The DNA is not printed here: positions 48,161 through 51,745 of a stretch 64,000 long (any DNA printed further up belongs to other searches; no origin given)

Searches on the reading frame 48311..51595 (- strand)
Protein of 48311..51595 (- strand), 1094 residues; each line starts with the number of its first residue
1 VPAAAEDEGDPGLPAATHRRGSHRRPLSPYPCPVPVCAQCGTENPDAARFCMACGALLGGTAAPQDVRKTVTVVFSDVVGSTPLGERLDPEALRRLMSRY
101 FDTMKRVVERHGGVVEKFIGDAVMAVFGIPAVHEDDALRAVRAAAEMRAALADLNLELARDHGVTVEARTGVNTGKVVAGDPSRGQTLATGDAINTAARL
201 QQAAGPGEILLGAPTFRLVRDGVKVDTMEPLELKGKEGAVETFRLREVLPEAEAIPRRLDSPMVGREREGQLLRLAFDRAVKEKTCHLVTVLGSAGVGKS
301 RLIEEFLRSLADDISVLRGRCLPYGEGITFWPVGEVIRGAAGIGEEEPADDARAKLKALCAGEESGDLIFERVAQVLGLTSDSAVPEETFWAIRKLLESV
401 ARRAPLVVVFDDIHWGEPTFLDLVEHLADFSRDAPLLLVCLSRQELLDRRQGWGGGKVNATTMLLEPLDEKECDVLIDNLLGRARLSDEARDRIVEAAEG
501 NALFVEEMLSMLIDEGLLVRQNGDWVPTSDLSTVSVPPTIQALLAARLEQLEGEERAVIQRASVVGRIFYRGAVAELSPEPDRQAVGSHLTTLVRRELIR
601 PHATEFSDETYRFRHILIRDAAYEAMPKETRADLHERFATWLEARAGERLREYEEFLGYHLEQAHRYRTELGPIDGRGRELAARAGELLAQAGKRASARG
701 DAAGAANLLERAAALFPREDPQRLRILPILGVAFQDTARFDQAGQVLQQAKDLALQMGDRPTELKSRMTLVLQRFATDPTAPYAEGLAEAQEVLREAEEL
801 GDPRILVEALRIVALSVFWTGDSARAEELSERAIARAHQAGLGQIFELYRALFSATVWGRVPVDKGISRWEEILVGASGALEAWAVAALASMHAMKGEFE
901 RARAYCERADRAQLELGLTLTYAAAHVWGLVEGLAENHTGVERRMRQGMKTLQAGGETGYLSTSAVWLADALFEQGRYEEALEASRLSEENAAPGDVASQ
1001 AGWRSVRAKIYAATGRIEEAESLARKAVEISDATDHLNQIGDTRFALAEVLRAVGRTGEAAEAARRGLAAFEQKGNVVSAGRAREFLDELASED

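Call 55: search_protein_families(library=pfam, proteins=[window:48311-51595:-], max_evalue=0.00001)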
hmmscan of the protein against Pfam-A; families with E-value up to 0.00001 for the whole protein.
window:48311-51595:- (1094 aa): 6 families
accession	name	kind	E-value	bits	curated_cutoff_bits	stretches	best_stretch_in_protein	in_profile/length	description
PF13191.12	AAA_16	-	1.5e-22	81.3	32.6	1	263-439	2-167/167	AAA ATPase domain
PF00211.25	Guanylate_cyc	-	1e-21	77.8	21.9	1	69-245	7-181/183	Adenylate and Guanylate cyclase catalytic domain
PF13424.12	TPR_12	-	1.2e-11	45.1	30.1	2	1007-1073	9-77/77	Tetratricopeptide repeat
PF13240.11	Zn_Ribbon_1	-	1.9e-07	31.1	25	1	37-56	2-21/23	zinc-ribbon domain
PF17874.7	TPR_MalT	-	5.1e-07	29.7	45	0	887-1070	5-190/336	MalT-like TPR region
PF13401.12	AAA_22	-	7.5e-07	30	27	1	284-439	3-121/130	AAA domain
